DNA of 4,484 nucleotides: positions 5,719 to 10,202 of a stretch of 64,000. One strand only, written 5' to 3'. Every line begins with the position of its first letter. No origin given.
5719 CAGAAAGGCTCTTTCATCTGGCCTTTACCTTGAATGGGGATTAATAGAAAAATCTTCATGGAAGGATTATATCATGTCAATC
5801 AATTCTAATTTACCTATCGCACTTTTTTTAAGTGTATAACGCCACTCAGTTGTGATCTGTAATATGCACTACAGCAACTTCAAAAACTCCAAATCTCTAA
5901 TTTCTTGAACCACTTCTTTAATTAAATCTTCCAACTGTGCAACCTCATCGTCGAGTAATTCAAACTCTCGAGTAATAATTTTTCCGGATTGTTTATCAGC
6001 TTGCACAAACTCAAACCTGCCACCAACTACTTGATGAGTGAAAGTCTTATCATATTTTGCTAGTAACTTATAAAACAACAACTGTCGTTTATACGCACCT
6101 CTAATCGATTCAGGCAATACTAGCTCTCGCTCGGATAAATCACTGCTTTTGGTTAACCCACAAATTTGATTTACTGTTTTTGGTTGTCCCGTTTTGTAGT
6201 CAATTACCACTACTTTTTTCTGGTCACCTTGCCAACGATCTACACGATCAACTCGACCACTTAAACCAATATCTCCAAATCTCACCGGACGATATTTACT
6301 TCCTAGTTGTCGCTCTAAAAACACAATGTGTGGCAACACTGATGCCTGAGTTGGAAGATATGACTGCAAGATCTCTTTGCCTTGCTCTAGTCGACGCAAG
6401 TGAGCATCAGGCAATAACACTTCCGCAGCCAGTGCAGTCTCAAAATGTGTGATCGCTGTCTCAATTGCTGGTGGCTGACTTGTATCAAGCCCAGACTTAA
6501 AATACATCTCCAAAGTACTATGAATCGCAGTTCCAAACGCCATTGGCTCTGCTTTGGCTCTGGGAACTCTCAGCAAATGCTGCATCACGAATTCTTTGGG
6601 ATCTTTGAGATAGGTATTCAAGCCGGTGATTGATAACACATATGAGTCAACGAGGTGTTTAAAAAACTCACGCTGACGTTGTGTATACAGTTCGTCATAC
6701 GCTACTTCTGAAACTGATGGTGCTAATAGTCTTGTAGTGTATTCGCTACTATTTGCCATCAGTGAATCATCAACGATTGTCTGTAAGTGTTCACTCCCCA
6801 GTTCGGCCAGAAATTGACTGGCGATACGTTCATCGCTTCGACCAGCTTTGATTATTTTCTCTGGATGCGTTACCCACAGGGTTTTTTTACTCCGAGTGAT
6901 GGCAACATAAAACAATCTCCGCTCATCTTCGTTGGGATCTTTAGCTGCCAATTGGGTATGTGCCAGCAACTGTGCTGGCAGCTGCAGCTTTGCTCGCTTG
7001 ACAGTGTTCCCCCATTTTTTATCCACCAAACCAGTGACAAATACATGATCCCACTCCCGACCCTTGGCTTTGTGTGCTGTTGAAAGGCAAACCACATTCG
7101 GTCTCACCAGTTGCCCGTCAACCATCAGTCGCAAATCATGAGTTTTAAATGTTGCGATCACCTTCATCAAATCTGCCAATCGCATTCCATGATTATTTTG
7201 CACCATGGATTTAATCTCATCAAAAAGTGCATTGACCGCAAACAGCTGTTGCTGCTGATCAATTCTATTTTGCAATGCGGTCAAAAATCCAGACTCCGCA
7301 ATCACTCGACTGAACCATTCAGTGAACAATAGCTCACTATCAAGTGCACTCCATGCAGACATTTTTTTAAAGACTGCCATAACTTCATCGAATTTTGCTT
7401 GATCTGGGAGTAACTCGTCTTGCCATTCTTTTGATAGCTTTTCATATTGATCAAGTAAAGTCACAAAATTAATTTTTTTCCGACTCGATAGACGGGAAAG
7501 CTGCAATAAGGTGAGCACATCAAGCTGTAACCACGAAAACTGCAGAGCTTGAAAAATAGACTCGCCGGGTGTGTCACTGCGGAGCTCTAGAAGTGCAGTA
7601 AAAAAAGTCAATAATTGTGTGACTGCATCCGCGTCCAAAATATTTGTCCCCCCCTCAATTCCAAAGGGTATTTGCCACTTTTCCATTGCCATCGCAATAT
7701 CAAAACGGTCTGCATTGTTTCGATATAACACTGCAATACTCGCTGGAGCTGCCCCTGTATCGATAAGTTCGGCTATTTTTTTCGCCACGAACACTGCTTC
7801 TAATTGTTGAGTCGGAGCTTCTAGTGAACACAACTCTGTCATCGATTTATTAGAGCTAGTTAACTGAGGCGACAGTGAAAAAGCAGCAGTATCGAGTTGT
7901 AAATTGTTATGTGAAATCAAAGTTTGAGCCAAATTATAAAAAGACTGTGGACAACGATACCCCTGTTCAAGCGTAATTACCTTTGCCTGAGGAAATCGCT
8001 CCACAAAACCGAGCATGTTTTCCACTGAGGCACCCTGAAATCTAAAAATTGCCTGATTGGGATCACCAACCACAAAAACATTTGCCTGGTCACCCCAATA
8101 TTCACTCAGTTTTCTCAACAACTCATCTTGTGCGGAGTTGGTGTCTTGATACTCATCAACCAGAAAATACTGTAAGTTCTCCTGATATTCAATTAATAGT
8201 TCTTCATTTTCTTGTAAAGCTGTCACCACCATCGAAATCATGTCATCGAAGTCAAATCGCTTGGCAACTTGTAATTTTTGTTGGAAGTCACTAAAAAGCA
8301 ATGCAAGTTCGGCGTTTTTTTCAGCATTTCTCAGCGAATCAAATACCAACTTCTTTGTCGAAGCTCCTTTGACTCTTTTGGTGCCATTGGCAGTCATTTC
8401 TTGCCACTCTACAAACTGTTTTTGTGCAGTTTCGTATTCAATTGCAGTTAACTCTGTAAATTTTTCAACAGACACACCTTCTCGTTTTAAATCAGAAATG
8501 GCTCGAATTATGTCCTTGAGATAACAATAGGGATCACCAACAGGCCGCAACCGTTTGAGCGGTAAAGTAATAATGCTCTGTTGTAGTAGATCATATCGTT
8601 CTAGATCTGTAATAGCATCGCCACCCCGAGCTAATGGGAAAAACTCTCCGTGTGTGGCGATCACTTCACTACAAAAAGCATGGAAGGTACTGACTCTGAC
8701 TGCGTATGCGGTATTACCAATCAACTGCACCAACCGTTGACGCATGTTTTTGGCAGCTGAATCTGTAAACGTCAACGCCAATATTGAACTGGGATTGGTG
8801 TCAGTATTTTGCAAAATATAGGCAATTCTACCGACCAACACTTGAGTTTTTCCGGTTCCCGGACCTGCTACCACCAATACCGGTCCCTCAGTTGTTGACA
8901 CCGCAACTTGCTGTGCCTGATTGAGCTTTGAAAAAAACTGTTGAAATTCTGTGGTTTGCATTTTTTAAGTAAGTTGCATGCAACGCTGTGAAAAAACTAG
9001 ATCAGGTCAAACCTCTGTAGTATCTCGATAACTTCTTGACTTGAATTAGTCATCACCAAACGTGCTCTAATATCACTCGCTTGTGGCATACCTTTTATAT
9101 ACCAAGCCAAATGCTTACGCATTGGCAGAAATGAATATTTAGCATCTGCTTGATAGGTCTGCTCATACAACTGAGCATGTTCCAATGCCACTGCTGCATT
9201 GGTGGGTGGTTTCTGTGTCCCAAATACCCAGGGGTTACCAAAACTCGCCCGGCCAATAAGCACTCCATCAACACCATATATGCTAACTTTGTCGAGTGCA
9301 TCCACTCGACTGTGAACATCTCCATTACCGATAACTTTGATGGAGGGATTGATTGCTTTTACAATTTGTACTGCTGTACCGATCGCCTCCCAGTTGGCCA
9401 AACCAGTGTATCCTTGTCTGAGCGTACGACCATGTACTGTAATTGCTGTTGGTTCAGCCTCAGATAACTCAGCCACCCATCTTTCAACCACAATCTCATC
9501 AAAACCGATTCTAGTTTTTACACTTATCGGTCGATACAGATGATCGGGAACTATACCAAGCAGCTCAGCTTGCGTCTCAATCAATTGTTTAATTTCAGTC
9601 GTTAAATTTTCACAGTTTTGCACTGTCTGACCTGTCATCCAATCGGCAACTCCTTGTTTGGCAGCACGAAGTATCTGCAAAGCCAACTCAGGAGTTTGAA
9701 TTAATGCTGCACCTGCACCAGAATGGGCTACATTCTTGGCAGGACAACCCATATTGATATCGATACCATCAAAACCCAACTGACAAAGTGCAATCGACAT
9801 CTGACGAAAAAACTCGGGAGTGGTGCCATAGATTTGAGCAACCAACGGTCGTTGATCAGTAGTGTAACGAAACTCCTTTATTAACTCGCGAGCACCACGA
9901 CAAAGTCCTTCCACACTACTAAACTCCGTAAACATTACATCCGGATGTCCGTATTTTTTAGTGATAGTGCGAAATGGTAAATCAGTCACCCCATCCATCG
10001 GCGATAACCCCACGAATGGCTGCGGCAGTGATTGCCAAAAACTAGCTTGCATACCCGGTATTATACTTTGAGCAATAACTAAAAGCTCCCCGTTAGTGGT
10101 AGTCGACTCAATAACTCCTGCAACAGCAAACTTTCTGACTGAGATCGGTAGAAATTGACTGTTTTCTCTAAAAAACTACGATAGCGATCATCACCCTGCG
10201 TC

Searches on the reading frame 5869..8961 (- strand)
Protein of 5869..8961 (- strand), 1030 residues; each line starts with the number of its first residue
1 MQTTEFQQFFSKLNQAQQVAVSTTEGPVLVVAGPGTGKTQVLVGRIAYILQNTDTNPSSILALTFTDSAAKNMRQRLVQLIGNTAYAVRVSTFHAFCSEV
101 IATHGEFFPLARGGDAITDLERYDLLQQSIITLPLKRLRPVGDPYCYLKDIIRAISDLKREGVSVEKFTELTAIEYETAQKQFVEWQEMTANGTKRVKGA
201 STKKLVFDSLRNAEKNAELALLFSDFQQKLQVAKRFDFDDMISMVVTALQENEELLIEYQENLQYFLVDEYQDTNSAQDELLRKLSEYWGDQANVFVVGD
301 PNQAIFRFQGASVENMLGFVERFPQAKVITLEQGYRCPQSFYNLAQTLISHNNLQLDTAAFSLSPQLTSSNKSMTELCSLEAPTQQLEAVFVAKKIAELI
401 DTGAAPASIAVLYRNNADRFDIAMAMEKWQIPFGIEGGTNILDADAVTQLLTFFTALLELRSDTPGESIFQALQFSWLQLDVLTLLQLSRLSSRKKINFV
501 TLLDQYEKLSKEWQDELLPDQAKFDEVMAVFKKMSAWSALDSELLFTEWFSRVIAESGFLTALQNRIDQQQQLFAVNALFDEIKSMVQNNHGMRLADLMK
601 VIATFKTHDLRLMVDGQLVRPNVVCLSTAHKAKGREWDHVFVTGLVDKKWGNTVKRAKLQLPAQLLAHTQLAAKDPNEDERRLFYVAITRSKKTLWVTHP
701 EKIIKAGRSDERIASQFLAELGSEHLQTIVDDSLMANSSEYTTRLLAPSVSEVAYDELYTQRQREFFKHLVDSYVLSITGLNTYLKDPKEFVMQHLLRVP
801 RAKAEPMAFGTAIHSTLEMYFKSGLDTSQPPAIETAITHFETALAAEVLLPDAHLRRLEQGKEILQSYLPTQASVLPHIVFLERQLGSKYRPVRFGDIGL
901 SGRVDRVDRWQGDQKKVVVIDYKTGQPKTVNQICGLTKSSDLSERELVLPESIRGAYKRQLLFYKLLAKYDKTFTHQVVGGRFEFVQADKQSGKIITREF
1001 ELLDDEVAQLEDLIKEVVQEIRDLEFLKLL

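Call 40: search_protein_families(library=pfam, max_evalue=0.00001, proteins=[window:5869-8961:-])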
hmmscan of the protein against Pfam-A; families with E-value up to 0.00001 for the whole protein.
window:5869-8961:- (1030 aa): 5 families
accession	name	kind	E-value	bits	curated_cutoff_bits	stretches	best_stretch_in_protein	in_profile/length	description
PF00580.27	UvrD-helicase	-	5e-64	217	23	1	13-323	1-270/271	UvrD/REP helicase N-terminal domain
PF13361.12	UvrD_C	-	1e-32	114.4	25.6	1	329-699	1-347/350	UvrD-like helicase C-terminal domain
PF12705.13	PDDEXK_1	-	3.6e-23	83.2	22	1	776-1025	2-228/247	PD-(D/E)XK nuclease superfamily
PF13245.12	AAA_19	-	2.6e-20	73.4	25.1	1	17-308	3-133/134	AAA domain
PF13538.12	UvrD_C_2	-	3.8e-12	46.3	27.4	0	669-697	23-51/52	UvrD-like helicase C-terminal domain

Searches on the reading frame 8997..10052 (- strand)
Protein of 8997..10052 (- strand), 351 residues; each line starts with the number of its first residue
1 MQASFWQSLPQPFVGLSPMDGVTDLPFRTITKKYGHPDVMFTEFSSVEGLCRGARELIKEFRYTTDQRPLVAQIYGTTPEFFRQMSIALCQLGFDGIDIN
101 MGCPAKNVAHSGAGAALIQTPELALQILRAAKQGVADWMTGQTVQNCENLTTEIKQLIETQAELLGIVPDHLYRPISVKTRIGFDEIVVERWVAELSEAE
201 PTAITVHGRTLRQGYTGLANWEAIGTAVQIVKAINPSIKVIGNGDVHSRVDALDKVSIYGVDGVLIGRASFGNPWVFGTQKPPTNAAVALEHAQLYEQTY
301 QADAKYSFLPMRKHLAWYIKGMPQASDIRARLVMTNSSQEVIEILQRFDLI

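Call 40: search_protein_families(library=pfam, max_evalue=0.00001, proteins=[window:8997-10052:-])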
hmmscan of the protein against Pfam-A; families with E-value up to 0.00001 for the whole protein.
window:8997-10052:- (351 aa): 1 family
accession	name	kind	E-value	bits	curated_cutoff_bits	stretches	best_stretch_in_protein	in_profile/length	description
PF01207.24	Dus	-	1.3e-56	192.4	20.4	2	169-342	118-299/311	Dihydrouridine synthase (Dus)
